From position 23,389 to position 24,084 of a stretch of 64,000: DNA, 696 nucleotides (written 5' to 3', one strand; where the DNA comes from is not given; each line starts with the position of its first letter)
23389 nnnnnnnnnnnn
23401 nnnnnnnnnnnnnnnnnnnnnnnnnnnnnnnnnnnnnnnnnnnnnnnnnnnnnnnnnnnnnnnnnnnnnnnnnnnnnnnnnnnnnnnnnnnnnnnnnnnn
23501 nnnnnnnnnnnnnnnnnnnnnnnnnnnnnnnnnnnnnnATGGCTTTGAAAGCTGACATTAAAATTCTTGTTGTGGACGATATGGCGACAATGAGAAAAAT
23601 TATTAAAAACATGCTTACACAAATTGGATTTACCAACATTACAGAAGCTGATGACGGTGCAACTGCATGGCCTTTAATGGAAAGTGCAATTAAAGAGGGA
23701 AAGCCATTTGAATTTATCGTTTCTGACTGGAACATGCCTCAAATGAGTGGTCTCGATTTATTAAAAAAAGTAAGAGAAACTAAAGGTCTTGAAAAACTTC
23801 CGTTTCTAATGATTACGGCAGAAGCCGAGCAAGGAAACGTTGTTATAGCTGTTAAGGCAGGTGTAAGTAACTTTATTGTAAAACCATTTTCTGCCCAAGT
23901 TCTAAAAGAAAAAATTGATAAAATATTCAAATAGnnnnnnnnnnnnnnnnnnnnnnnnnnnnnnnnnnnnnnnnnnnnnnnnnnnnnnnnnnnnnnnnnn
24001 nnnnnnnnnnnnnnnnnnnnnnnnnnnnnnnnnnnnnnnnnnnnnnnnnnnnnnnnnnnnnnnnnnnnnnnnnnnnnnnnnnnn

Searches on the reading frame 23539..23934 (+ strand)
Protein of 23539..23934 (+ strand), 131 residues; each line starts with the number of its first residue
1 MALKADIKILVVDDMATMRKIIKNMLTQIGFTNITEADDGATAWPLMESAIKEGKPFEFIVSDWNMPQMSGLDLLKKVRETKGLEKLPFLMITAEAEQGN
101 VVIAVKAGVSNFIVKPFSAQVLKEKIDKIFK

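Call 4: search_protein_families(library=pfam, proteins=[window:23539-23934:+], max_evalue=1)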
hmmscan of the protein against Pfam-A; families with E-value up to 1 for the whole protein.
window:23539-23934:+ (131 aa): 2 families
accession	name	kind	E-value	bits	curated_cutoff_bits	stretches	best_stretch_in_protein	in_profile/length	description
PF00072.30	Response_reg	-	3.6e-25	88.7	30.2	1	9-126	1-110/111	Response regulator receiver domain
PF04069.17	OpuAC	-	0.068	13.2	21.2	1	3-59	117-174/257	Substrate binding domain of ABC-type glycine betaine transport system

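Call 5: search_protein_families(library=ncbifam, proteins=[window:23539-23934:+], max_evalue=1)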
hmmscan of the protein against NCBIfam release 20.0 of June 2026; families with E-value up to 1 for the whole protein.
window:23539-23934:+ (131 aa): 102 families (the best 25 are shown)
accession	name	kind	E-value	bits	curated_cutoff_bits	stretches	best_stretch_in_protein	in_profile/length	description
NF007901.0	PRK10610.1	equivalog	7.6e-42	142.5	189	1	5-131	4-125/129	chemotaxis response regulator CheY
TIGR02154.1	PhoB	equivalog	2.4e-21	76.1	296.2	1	8-128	4-118/226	phosphate regulon transcriptional regulator PhoB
NF041734.1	resp_reg_RppA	equivalog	1.3e-19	70.5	250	1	8-125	2-113/229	two-component system response regulator RppA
NF006900.1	PRK09390.1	equivalog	1.5e-17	63.8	255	1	6-129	4-119/203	response regulator FixJ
NF041733.1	resp_reg_CseB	equivalog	1.5e-16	60.5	350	1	8-128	2-113/228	two-component system response regulator CseB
NF045944.1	ResRegRpaBCyano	equivalog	4.5e-16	58.9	330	1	10-131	1-113/229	response regulator transcription factor RpaB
NF041866.1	EpsW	equivalog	1.4e-15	57.1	200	1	8-131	7-126/131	exopolysaccharide biosynthesis response regulator EpsW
NF008099.0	PRK10841.1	equivalog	2.8e-15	55.2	920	1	4-126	822-936/949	two-component system sensor histidine kinase RcsC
NF007546.0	PRK10161.1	equivalog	1.2e-14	54.4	471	1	8-129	4-119/229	phosphate response regulator transcription factor PhoB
NF053854.1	RespRegPhoBBctds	equivalog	1.3e-14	54.1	270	1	9-130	1-115/225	two-component system response regulator PhoB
NF001965.0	PRK00742.1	subfamily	1.4e-14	54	293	1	6-120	3-112/357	chemotaxis-specific protein-glutamate methyltransferase CheB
NF007969.0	PRK10693.1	equivalog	1.5e-14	53.8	329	1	6-119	7-112/337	two-component system response regulator RssB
NF008469.0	PRK11361.1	equivalog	2.5e-14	52.8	714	1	4-123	2-113/461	acetoacetate metabolism transcriptional regulator AtoC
NF011874.0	PRK15347.1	equivalog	2.6e-14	52.2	852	1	7-127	691-807/921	two component system sensor kinase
NF007005.1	PRK09468.1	equivalog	2.8e-14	53.1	331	1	6-129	3-118/237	osmolarity response regulator transcription factor OmpR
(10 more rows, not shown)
